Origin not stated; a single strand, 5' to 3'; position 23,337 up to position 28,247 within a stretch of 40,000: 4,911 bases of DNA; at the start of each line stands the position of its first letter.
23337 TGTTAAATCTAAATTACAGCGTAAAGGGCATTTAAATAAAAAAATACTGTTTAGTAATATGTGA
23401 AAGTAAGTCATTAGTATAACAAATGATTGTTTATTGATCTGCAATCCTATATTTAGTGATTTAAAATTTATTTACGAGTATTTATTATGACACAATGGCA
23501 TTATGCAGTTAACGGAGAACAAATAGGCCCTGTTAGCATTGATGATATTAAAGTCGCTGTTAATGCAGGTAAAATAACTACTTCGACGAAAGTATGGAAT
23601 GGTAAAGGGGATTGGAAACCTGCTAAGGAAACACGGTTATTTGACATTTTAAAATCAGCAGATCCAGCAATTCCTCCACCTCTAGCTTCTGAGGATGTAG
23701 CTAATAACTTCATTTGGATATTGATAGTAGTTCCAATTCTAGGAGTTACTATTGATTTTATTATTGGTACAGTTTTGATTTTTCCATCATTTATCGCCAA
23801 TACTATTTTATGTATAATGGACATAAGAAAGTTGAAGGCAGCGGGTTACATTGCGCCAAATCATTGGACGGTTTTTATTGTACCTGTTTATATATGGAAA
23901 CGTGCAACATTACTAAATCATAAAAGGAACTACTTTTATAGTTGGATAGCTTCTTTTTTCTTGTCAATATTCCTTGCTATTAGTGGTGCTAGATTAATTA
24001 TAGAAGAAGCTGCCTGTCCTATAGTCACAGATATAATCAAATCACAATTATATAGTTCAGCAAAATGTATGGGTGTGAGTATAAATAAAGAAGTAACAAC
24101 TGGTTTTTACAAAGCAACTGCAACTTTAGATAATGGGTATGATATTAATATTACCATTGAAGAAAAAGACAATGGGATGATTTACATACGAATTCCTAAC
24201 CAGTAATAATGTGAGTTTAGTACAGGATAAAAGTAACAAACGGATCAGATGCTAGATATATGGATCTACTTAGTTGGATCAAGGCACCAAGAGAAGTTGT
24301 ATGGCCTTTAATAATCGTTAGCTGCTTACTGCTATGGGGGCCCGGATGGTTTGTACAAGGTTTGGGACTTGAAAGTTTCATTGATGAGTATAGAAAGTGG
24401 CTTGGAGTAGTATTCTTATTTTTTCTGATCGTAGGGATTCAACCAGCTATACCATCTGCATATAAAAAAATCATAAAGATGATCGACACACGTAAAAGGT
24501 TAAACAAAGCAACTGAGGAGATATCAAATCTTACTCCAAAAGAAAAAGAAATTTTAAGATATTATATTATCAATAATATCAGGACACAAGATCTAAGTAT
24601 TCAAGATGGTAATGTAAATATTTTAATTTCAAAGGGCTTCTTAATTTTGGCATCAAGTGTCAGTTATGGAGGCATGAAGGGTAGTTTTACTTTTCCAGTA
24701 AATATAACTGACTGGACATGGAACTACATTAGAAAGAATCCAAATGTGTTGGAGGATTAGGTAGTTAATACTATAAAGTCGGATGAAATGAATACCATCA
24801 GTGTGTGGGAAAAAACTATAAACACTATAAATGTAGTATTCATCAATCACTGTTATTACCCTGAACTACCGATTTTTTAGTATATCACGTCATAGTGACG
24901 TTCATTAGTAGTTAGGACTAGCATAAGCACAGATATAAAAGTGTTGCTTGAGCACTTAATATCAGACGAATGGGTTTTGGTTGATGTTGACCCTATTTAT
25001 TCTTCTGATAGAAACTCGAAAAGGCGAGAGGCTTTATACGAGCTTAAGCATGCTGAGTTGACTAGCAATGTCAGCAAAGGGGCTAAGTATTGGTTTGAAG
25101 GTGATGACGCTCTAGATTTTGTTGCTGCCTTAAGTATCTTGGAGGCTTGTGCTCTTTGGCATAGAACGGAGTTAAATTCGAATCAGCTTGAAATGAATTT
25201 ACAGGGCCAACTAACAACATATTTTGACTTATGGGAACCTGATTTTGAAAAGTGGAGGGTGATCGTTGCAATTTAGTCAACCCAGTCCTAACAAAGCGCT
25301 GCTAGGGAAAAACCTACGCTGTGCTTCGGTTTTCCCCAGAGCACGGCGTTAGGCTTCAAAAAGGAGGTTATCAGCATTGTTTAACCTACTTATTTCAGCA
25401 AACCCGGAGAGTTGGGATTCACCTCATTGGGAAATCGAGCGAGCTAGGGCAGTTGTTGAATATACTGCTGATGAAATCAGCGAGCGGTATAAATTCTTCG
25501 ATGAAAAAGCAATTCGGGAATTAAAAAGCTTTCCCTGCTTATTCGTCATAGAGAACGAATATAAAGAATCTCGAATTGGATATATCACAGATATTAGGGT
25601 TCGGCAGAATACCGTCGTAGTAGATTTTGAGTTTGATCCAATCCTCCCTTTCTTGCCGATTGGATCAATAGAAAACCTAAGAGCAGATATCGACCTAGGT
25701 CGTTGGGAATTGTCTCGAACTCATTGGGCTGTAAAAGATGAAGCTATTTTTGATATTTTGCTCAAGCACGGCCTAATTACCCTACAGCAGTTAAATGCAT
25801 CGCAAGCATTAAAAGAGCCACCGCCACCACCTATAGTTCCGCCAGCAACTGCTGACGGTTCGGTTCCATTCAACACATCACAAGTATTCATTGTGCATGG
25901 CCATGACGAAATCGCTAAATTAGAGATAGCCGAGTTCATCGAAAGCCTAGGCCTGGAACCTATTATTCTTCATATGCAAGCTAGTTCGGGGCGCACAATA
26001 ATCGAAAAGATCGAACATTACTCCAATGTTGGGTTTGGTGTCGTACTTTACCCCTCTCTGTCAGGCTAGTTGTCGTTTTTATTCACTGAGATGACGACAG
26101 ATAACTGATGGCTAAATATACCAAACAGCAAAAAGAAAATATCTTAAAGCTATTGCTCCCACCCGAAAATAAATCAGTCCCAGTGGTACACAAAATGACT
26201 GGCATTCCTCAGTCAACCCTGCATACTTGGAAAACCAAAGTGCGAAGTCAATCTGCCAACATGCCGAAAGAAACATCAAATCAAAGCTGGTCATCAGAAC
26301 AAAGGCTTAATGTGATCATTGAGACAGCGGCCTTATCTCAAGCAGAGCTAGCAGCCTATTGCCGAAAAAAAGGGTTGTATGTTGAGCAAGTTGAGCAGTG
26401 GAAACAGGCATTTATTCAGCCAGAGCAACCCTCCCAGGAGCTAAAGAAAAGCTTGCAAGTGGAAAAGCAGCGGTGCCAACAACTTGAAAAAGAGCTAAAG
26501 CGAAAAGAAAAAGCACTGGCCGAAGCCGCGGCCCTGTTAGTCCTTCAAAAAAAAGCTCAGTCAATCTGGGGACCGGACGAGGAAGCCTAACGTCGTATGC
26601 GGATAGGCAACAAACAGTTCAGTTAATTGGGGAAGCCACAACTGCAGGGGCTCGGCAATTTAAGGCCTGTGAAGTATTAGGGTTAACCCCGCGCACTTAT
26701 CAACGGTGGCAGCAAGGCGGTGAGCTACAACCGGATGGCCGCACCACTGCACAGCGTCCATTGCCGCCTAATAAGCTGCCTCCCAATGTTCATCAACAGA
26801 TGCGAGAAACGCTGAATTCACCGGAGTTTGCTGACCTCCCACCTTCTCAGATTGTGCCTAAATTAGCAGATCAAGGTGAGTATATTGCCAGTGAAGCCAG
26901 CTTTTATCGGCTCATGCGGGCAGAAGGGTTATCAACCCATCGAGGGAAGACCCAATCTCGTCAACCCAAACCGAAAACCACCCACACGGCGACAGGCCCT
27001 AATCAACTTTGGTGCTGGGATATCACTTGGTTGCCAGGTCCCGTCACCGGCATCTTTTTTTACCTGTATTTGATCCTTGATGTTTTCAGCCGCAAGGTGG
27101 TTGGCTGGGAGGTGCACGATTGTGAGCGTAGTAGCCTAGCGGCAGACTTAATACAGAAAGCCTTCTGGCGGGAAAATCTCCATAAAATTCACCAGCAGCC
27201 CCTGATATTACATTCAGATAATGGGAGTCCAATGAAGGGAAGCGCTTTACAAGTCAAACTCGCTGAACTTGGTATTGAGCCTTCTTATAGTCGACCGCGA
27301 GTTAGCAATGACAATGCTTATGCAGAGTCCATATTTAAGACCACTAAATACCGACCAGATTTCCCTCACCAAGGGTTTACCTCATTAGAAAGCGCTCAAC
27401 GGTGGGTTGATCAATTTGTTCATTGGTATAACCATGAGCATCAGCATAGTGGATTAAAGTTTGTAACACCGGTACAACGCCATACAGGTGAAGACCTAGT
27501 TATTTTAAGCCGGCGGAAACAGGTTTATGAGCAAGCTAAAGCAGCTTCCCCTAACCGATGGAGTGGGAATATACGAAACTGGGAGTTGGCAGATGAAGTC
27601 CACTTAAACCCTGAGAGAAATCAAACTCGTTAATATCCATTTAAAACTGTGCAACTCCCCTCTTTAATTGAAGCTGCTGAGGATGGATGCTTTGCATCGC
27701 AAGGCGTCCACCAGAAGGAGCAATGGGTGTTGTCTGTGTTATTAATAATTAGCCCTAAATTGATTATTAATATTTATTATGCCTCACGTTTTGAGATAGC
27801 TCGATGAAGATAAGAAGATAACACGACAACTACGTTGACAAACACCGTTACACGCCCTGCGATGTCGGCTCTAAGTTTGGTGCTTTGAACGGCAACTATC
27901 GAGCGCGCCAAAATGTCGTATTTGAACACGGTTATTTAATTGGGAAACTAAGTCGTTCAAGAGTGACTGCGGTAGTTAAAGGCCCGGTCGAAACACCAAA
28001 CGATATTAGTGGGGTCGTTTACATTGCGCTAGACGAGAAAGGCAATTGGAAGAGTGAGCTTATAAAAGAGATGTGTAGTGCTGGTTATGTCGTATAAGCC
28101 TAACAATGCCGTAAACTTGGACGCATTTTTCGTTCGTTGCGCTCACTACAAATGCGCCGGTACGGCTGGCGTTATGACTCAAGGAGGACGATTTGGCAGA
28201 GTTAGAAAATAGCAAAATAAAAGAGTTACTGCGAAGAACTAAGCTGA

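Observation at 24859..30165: Integron-type gene-cassette array (5 good attC sites + 1 degenerate) with no integrase in view, abutting the end of a prophage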

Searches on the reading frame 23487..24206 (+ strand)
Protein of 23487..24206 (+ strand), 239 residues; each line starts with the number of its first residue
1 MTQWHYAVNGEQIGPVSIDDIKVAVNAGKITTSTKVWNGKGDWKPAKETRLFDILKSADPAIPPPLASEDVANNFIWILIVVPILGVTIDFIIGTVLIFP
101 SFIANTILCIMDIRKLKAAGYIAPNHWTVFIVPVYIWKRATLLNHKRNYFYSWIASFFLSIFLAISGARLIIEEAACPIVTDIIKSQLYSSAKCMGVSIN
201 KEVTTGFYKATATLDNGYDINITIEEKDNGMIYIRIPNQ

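Call 6: search_protein_families(library=pfam, proteins=[window:23487-24206:+], max_evalue=0.01)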
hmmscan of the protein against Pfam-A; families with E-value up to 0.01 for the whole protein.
window:23487-24206:+ (239 aa): 1 family
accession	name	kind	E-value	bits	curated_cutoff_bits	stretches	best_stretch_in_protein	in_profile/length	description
PF14237.11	GYF_2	-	1.9e-12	47.2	25.8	1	4-48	1-46/50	GYF domain 2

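Call 30: search_protein_families(library=phrogs, proteins=[window:23487-24206:+], max_evalue=0.001)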
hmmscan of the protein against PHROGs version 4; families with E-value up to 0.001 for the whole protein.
window:23487-24206:+ (239 aa): 1 family
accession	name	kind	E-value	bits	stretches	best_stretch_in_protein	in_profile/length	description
phrog_12486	-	unknown function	2.3e-38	132.8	1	70-238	13-184/189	-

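Call 47: search_protein_families(library=padloc, proteins=[window:23487-24206:+], max_evalue=0.01)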
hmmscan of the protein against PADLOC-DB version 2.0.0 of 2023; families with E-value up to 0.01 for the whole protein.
window:23487-24206:+ (239 aa): 0 families

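Call 93: find_related_loci(query=window:23487-24206:+, collection=viral_contigs, flank=6000)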
Query window:23487-24206:+ (239 aa) in viral_contigs; peptide patterns used: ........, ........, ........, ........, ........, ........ (x = any residue, [..] = any of these).
8 stretches matched a pattern, but none encodes a relative of the query by tblastn (E <= 1e-3).

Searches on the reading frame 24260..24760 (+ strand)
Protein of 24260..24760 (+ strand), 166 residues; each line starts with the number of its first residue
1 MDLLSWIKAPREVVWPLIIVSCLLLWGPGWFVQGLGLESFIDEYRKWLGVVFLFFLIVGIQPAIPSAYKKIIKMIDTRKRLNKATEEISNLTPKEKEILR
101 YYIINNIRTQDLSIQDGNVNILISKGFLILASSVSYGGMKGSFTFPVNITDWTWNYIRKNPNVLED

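Call 6: search_protein_families(library=pfam, proteins=[window:24260-24760:+], max_evalue=0.01)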
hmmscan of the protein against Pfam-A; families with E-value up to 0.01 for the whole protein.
window:24260-24760:+ (166 aa): 1 family
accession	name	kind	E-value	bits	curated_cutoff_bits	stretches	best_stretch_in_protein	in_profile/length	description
PF14163.11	SieB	-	9.5e-28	97.1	26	1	17-161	4-147/147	Super-infection exclusion protein B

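Call 14: find_encoding_contigs(protein=window:24260-24760:+, flank=10000, max_places=8)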
Protein window:24260-24760:+ (166 aa): no gene with exactly this product is on record in the collection.

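Call 47: search_protein_families(library=padloc, proteins=[window:24260-24760:+], max_evalue=0.01)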
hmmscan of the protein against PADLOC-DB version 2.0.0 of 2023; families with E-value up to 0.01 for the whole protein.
window:24260-24760:+ (166 aa): 0 families

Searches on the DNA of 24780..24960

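Call 75: search_with_rna_model(model_id=R1, source=window, start=24780, end=24960, filters=off, max_evalue=10, show_alignments=2)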
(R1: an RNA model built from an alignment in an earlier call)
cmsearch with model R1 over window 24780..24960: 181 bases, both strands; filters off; matches with E-value up to 10: 3.
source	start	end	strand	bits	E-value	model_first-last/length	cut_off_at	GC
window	24814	24841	-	0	5.6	1-93/93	no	0.21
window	24882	24901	-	-0.2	6.4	1-93/93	no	0.4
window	24853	24926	+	-0.7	8.5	1-93/93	no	0.34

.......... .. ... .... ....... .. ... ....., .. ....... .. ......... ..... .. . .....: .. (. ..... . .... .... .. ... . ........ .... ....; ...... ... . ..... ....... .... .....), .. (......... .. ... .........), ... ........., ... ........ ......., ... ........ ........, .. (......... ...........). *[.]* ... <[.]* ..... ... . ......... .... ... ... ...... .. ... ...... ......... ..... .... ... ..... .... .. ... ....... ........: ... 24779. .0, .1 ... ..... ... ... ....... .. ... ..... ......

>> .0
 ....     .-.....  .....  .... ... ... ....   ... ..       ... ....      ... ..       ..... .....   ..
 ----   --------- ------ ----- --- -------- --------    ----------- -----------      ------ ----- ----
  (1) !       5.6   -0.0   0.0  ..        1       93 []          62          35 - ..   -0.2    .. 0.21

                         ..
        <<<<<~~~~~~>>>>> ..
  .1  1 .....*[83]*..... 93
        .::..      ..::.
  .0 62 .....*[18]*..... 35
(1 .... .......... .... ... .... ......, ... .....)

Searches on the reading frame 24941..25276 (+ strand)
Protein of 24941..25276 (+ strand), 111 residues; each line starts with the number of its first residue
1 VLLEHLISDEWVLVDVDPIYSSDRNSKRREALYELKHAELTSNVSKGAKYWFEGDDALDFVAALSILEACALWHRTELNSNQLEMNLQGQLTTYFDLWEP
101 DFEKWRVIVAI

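Call 6: search_protein_families(library=pfam, proteins=[window:24941-25276:+], max_evalue=0.01)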
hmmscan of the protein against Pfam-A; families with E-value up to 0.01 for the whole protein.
window:24941-25276:+ (111 aa): 0 families

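Call 30: search_protein_families(library=phrogs, proteins=[window:24941-25276:+], max_evalue=0.001)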
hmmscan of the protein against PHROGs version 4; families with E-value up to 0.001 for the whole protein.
window:24941-25276:+ (111 aa): 0 families

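Call 47: search_protein_families(library=padloc, proteins=[window:24941-25276:+], max_evalue=0.01)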
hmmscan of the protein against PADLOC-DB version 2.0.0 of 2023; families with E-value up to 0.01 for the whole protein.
window:24941-25276:+ (111 aa): 0 families

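Call 107: find_related_loci(query=window:24941-25276:+, collection=metagenome_contigs, flank=3000)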
Query window:24941-25276:+ (111 aa) in metagenome_contigs; peptide patterns used: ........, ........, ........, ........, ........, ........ (x = any residue, [..] = any of these).
600 stretches matched a pattern, but none encodes a relative of the query by tblastn (E <= 1e-3).

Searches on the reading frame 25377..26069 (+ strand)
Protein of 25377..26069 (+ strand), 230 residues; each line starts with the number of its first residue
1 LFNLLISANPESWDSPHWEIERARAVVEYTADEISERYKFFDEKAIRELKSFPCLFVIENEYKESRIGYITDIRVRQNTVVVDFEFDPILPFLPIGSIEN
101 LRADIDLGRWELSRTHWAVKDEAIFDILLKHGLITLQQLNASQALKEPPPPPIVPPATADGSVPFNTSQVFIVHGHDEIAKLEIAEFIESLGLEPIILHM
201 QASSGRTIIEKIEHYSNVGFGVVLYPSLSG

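Call 6: search_protein_families(library=pfam, proteins=[window:25377-26069:+], max_evalue=0.01)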
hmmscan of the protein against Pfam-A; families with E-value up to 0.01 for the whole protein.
window:25377-26069:+ (230 aa): 2 families
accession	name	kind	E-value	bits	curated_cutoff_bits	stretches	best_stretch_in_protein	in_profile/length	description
PF10137.14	CAP12-PCTIR_TIR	-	4.1e-13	49.8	24.7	1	169-225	1-59/119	CAP12/Pycsar effector protein, TIR domain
PF12277.13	DUF3618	-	0.0081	16.8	24.9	0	19-37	10-28/47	Protein of unknown function (DUF3618)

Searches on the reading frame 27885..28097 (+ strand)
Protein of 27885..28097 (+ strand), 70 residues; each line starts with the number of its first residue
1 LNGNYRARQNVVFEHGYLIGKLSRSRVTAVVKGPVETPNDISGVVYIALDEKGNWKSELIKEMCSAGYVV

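Call 6: search_protein_families(library=pfam, proteins=[window:27885-28097:+], max_evalue=0.01)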
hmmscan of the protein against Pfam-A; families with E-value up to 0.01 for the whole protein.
window:27885-28097:+ (70 aa): 1 family
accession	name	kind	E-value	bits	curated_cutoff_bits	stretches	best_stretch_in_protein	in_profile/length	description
PF10137.14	CAP12-PCTIR_TIR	-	2.4e-15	57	24.7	1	4-50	72-118/119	CAP12/Pycsar effector protein, TIR domain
